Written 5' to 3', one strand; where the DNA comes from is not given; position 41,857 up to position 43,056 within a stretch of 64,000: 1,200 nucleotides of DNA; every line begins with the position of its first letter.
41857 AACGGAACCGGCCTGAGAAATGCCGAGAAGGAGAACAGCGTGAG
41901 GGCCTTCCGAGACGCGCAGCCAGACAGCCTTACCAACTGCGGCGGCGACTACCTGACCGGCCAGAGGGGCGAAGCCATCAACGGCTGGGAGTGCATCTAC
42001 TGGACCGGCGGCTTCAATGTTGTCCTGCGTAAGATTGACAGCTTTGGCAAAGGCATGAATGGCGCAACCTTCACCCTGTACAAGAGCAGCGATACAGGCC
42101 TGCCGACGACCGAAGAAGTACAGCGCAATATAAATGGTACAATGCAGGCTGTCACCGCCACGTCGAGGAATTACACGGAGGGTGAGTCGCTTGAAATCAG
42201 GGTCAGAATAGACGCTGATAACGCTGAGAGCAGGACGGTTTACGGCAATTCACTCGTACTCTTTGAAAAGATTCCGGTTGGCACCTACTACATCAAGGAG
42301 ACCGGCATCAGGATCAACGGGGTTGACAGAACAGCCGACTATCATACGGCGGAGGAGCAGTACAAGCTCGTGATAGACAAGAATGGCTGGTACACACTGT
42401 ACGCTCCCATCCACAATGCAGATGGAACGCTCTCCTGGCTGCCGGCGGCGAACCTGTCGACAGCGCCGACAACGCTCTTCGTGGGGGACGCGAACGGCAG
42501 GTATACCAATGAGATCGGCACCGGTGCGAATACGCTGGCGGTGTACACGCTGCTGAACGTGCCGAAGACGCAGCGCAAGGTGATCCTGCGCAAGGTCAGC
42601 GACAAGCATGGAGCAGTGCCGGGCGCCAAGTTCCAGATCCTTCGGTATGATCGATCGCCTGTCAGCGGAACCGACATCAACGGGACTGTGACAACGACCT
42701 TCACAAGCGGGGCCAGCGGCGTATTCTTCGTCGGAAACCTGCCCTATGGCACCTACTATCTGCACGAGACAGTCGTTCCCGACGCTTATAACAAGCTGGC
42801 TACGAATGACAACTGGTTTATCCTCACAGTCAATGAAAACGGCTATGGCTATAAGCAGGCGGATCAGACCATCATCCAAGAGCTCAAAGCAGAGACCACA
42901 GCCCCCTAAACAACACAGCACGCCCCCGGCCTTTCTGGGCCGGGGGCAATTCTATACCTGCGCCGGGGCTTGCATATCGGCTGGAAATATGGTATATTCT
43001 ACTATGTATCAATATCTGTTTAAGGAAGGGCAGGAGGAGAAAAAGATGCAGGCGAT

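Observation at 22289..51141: A 6.8-kaa secreted adhesin gene lies immediately upstream of the minor-pilin and type IV pilus assembly genes: candidate pilus-associated mega-adhesin system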

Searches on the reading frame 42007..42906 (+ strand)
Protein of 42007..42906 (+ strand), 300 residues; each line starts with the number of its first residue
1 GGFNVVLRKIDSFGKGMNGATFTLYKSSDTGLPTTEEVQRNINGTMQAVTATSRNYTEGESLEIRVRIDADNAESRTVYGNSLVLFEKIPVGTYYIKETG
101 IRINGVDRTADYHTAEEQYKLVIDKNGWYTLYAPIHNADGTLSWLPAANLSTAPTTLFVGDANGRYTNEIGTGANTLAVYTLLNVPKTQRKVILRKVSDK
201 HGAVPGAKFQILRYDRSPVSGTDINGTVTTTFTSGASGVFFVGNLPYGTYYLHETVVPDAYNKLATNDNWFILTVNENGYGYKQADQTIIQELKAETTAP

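Call 35: find_homologous_proteins(query=window:42007-42906:+, max_evalue=0.00001)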
Query window:42007-42906:+ (300 aa): 35 proteins with E <= 0.00001 among 973 candidates.
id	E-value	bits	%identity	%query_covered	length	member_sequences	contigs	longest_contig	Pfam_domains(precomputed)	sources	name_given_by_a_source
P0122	6.3e-95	336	82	63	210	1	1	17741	PF17802.8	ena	-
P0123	2.0e-58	216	45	93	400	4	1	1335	PF17802.8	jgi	jgi:hypothetical protein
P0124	6.2e-53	198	45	100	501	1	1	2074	PF17802.8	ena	-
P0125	1.5e-51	194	42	93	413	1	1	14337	PF17802.8,PF16555.12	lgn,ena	-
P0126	1.5e-42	164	49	58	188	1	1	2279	PF17802.8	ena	-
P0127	9.5e-42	161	51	60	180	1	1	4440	PF17802.8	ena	-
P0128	2.6e-41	160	39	100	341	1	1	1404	PF17802.8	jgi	jgi:hypothetical protein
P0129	8.8e-39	152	38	100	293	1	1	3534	PF17802.8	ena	-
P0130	2.1e-37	147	37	100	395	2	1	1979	PF17802.8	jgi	-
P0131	8.9e-37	145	35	100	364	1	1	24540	PF17802.8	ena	-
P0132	1.2e-36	145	58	37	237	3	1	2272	PF17802.8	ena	-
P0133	6.5e-36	142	36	97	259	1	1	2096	PF17802.8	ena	-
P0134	4.4e-34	136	33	93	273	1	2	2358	PF17802.8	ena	-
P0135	5.6e-34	136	43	70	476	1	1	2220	PF17802.8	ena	-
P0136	8.5e-34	135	34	98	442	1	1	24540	PF17802.8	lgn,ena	-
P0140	6.3e-31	126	55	40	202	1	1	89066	PF17802.8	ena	-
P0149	1.7e-22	98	34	94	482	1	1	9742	PF17802.8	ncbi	-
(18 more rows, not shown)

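Call 36: find_encoding_contigs(protein=P0125, flank=10000, max_places=2)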
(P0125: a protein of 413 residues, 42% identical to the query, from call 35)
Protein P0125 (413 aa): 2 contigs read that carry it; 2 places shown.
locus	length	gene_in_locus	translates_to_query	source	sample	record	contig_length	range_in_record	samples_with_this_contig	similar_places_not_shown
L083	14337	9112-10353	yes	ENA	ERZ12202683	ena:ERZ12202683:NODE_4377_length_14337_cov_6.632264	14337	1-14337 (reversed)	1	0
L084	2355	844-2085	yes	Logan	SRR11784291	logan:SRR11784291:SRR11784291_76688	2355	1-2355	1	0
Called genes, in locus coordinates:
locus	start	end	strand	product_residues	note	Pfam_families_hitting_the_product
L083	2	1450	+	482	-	?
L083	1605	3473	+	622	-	PF01432:Peptidase_M3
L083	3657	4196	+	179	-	PF14287:DUF4368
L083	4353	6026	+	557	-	PF09820:AAA-ATPase_like, PF08011:PDDEXK_9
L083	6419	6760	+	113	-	-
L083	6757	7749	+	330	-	-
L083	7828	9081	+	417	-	PF17802:SpaA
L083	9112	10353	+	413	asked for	PF16555:GramPos_pilinD1 (faint), PF17802:SpaA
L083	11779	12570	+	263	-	PF01636:APH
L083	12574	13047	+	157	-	PF00293:NUDIX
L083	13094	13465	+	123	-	PF07929:PRiA4_ORF3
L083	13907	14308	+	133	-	-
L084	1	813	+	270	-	?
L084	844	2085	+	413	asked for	PF16555:GramPos_pilinD1 (faint), PF17802:SpaA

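Call 37: find_encoding_contigs(protein=P0131, flank=10000, max_places=2)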
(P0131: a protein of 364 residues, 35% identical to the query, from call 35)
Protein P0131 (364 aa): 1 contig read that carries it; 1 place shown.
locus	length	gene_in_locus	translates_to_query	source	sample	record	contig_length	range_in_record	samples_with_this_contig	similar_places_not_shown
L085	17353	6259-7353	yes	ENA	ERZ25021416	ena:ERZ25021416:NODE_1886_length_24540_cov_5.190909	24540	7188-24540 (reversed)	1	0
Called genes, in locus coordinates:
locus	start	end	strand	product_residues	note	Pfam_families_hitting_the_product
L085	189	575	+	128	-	-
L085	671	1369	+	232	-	-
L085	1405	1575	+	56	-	-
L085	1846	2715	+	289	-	PF00239:Resolvase, PF07508:Recombinase (weak)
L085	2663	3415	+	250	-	PF13408:Zn_ribbon_recom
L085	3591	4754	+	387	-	PF10543:ORF6N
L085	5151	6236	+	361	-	PF18998:Flg_new_2 (faint), PF09479:Flg_new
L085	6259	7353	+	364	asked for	PF17802:SpaA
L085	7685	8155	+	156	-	-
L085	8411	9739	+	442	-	PF17802:SpaA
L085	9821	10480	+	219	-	-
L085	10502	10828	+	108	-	-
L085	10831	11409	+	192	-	PF07963:N_methyl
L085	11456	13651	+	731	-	PF07963:N_methyl (weak), PF07581:Glug (faint)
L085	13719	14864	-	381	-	PF01979:Amidohydro_1, PF07969:Amidohydro_3 (weak)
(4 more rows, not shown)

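Call 38: find_encoding_contigs(protein=P0140, flank=10000, max_places=2)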
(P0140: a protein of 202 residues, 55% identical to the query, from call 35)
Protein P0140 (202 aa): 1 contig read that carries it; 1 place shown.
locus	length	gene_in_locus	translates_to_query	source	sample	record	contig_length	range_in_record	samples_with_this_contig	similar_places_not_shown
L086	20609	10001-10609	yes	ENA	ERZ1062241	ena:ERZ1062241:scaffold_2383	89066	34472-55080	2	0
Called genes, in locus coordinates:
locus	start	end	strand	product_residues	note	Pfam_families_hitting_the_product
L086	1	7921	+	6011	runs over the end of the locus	PF02389:Cornifin (faint), PF18676:MBG_2, PF17802:SpaA, PF18676:MBG_2, PF24547:DUF7601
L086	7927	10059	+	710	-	PF17802:SpaA (faint)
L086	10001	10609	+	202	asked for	PF17802:SpaA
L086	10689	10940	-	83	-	PF19553:DUF6076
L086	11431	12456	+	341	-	PF20217:DUF6577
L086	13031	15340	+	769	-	PF22763:NrS1-1_pol-like_HBD, PF08706:D5_N, PF19263:DUF5906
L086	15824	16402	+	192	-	-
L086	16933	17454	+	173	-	-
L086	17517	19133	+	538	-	PF03354:TerL_ATPase, PF20441:TerL_nuclease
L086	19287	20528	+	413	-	PF04860:Phage_portal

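Call 39: find_encoding_contigs(protein=P0149, flank=10000, max_places=2)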
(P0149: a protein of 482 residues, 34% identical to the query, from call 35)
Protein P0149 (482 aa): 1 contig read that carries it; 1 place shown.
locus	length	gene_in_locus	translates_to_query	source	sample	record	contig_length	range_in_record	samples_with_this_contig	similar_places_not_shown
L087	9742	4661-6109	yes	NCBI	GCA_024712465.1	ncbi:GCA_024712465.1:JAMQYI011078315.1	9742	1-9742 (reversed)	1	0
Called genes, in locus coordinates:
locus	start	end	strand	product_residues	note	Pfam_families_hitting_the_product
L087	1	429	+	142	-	?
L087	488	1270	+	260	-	PF17802:SpaA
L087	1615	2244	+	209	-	PF00239:Resolvase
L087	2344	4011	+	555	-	PF09820:AAA-ATPase_like, PF08011:PDDEXK_9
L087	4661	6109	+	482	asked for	PF17802:SpaA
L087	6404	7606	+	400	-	PF00375:SDF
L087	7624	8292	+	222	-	PF03315:SDH_beta, PF01842:ACT (faint)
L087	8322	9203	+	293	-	PF03313:SDH_alpha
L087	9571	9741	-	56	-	?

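Call 58: search_solved_structures(query=A2, max_evalue=0.01)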
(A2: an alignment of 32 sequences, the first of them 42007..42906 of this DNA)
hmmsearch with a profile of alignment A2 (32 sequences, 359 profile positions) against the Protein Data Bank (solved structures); distinct sequences matched with E-value up to 0.01: 11.
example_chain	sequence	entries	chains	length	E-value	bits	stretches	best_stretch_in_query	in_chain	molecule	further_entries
4oq1_A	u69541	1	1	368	8.4e-16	61.4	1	228-325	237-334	Cell wall surface anchor family protein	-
3kpt_A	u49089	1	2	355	1.9e-11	47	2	255-343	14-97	Collagen adhesion protein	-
3rkp_A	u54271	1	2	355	2e-11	46.9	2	255-343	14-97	Collagen adhesion protein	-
9vo5_B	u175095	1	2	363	6e-10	42.1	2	252-357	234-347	SpaA-like prealbumin fold domain-containing protein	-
9vo4_B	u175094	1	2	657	4.2e-09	39.3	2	252-356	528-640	SpaA-like prealbumin fold domain-containing protein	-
6fwv_A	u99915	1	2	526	6.6e-08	35.4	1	255-350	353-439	Collagen Adhesion protein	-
9lty_A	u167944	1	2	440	8e-07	31.8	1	255-343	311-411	Isopeptide-forming domain-containing fimbrial protein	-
4uzg_A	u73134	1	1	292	1.4e-05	27.8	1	251-323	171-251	SURFACE PROTEIN SPB1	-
3phs_A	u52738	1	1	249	2.2e-05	27.1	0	74-183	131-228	Cell wall surface anchor family protein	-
4hss_A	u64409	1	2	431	9.7e-05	25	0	91-181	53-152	Putative fimbrial subunit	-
7woi_A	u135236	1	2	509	0.0026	20.3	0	262-321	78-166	Spa2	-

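Call 61: predict_structure(alignment_id=A2)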
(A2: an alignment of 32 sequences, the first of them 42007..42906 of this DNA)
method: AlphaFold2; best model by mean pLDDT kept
length: 300 residues; sequences in the alignment: 32
mean_pLDDT: 90.4   pTM: 0.86
mean pLDDT of the five models: 90.4, 90.3, 88.5, 86.7, 86.0
residues with pLDDT >= 90: 200; 70-90: 88; 50-70: 9; < 50: 3
segments of 3 or more residues with pLDDT < 50: 148-150
pLDDT, mean of each block of 10 residues (from residue 1): 92 96 93 90 92 96 88 92 96 95 96 88 89 81 66 78 85 79 95 95 96 92 87 96 96 94 89 96 93 91
secondary structure, 60 per line:
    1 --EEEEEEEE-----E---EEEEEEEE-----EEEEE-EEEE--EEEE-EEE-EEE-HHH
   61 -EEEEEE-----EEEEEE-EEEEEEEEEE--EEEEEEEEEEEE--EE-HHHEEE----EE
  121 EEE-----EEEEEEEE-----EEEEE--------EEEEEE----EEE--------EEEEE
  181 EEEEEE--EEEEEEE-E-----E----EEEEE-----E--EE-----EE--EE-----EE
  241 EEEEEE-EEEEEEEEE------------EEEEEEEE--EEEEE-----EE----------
elements in order: E3-10 E20-27 E33-37 E39-42 E45-48 E50-52 E54-56 E62-67 E73-78 E80-89 E92-103 E112-114 E119-123 E129-136 E142-146 E155-160 E165-167 E176-186 E189-195 E208-212 E239-246 E248-256 E269-276 E279-283

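Call 64: fold_search(model_id=the predicted structure, library=pdb)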
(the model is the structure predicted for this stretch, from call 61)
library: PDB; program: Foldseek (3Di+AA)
matches with E <= 10: 625; with E <= 0.001: 31
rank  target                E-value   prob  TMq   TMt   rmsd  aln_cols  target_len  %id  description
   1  3rkp_B                2.7e-06  0.99  0.19  0.16  27.6       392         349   15  Crystal structure of BcpA*(D312A), the major pilin subunit of Bacillus cereus (released 2012-05-30)
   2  3kpt_B                3.8e-06  1.00  0.19  0.16  29.8       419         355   13  Crystal structure of BcpA, the major pilin subunit of Bacillus cereus (released 2009-11-24)
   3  3kpt_A                4.2e-06  1.00  0.20  0.17  26.9       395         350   14  Crystal structure of BcpA, the major pilin subunit of Bacillus cereus (released 2009-11-24)
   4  3rkp_A                5.6e-06  0.99  0.19  0.16  27.3       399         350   14  Crystal structure of BcpA*(D312A), the major pilin subunit of Bacillus cereus (released 2012-05-30)
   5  6m7c                  8.7e-06  1.00  0.24  0.27  17.0       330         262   14  Crystal structure of C-terminal fragment of pilus adhesin SpaC from Lactobacillus rhamnosus GG (released 2020-07-29)
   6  5f44_C                8.7e-06  1.00  0.21  0.24  17.4       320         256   19  Crystal structure of shaft pilin spaA from Lactobacillus rhamnosus GG (released 2016-07-20)
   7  5hts_B                9.6e-06  1.00  0.20  0.22  17.6       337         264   18  Crystal structure of shaft pilin spaA from Lactobacillus rhamnosus GG - D295N mutant (released 2016-07-20)
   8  5hts_E                1.0e-05  1.00  0.20  0.24  17.6       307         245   20  Crystal structure of shaft pilin spaA from Lactobacillus rhamnosus GG - D295N mutant (released 2016-07-20)
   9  4oq1                  1.2e-05  1.00  0.27  0.25  14.2       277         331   17  Structure of the Streptococcal ancillary pilin (released 2014-04-23)
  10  5hts_A                1.4e-05  1.00  0.21  0.24  18.1       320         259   18  Crystal structure of shaft pilin spaA from Lactobacillus rhamnosus GG - D295N mutant (released 2016-07-20)
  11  6fwv_A                1.4e-05  1.00  0.22  0.14  15.7       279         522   15  The Bacillus anthracis TIE protein (released 2018-08-08)
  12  5hdl_A                2.1e-05  1.00  0.21  0.23  16.9       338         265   18  Crystal structure of shaft pilin spaA from Lactobacillus rhamnosus GG - E269A mutant (released 2016-07-20)
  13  5j4m_A                2.2e-05  1.00  0.21  0.24  18.1       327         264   18  Crystal structure of shaft pilin SpaA from Lactobacillus rhamnosus GG - E269A/D295N double mutant (released 2016-07-20)
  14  5f44_A                2.2e-05  1.00  0.21  0.23  16.9       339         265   18  Crystal structure of shaft pilin spaA from Lactobacillus rhamnosus GG (released 2016-07-20)
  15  5hts_D                2.3e-05  1.00  0.21  0.24  17.3       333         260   18  Crystal structure of shaft pilin spaA from Lactobacillus rhamnosus GG - D295N mutant (released 2016-07-20)
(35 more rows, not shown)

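Call 66: find_related_loci(query=A2, collection=metagenome_contigs, flank=10000)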
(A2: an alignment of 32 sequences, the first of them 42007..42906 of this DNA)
Query A2 (300 aa) in metagenome_contigs; peptide patterns used: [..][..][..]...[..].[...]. (x = any residue, [..] = any of these).
96 stretches matched a pattern; 45 encode a relative of the query (tblastn E <= 1e-3); 45 distinct loci.
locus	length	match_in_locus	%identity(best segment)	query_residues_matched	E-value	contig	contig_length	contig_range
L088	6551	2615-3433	42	1-278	1e-60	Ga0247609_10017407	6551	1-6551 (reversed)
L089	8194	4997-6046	36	1-293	4e-51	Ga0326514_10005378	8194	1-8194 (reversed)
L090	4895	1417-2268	37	1-300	7e-50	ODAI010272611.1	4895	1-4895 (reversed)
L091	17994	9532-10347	39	1-288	3e-47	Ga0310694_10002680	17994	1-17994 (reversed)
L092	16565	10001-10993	35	1-300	2e-44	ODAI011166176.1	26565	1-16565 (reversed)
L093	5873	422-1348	34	1-300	1e-39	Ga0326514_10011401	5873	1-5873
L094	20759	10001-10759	37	1-279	4e-39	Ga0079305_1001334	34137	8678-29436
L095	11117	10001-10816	34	2-284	3e-33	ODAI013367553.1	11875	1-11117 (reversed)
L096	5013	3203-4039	33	2-279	2e-31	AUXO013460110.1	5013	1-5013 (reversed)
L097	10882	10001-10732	33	2-279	2e-30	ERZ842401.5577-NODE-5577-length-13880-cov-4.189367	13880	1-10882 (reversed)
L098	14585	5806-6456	31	1-279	6e-30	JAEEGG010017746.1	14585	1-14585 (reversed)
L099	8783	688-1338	31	1-279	5e-30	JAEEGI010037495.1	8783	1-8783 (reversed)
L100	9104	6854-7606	32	1-275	3e-29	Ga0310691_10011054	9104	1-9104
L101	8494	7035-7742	33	1-279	2e-28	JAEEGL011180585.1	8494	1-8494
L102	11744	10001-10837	32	2-279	2e-28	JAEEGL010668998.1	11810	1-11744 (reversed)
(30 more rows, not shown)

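Call 68: search_protein_families(library=pfam, proteins=[L094:1418-10792:+], max_evalue=0.001)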
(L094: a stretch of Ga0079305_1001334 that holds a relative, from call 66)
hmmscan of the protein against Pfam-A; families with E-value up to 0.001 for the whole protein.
L094:1418-10792:+ (3125 aa): 3 families
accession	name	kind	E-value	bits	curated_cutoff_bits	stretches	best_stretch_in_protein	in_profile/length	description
PF17802.7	SpaA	-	6.5e-18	65.1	23.1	2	3035-3122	2-88/91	Prealbumin-like fold domain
PF09479.16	Flg_new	-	4.6e-07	30.3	27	0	1427-1460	31-65/65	Listeria-Bacteroides repeat domain (List_Bact_rpt)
PF19407.5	DUF5979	-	0.00058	20.9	25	1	2383-2487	2-102/104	Domain of unknown function (DUF5979)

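Call 87: search_protein_representatives(alignment_id=A2)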
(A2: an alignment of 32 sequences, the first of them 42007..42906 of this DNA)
Query: 32 sequences, 359 profile positions. Proteins with E-value up to 0.001 (for the whole library): 8602; up to 1e-10: 3239; up to 1e-30: 616. The best 150 are listed.
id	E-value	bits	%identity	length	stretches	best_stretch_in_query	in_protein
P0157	1.7e-154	530.8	-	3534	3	4-359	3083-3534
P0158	1.6e-145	501.3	-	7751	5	6-336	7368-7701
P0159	3.7e-138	477.1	-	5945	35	251-331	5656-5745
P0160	2.6e-136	471.0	-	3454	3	4-347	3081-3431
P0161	3.5e-129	447.6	-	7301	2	4-343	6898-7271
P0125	1.9e-122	425.4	-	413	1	4-352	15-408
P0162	3.6e-121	421.2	-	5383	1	5-359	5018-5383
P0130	2.0e-119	415.5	-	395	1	5-358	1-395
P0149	1.7e-118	412.4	-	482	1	4-351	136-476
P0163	8.1e-118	410.2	-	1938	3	66-344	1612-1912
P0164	1.5e-117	409.3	-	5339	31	251-339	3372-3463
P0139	4.3e-117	407.8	-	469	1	4-358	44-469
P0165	1.4e-116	406.1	-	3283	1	4-358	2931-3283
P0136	1.3e-114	399.6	-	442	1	4-357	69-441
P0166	5.1e-112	391.1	-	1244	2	4-256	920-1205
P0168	4.0e-111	388.2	-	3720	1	4-358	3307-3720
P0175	4.7e-104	364.9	-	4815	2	4-358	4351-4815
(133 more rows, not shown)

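Call 88: find_encoding_contigs(protein=P0157, flank=8000, max_places=2)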
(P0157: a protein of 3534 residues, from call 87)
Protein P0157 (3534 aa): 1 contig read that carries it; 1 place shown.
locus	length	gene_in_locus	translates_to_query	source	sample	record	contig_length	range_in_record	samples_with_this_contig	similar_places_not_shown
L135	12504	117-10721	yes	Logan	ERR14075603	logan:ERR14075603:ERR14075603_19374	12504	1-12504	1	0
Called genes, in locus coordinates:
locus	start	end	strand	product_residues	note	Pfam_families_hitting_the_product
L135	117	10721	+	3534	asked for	PF17802:SpaA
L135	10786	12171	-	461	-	PF19553:DUF6076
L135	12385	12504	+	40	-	?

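Call 89: find_encoding_contigs(protein=P0165, flank=8000, max_places=2)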
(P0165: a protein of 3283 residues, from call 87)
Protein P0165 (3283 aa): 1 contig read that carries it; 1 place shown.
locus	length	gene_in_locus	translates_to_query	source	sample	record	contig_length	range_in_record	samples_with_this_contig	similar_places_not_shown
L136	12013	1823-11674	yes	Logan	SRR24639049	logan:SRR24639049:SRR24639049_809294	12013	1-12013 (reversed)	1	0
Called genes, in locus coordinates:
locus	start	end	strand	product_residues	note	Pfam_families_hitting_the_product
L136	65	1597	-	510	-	PF05524:PEP-utilisers_N, PF00391:PEP-utilizers, PF02896:PEP-utilizers_C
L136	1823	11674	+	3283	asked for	PF24547:DUF7601, PF17802:SpaA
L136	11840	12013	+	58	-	?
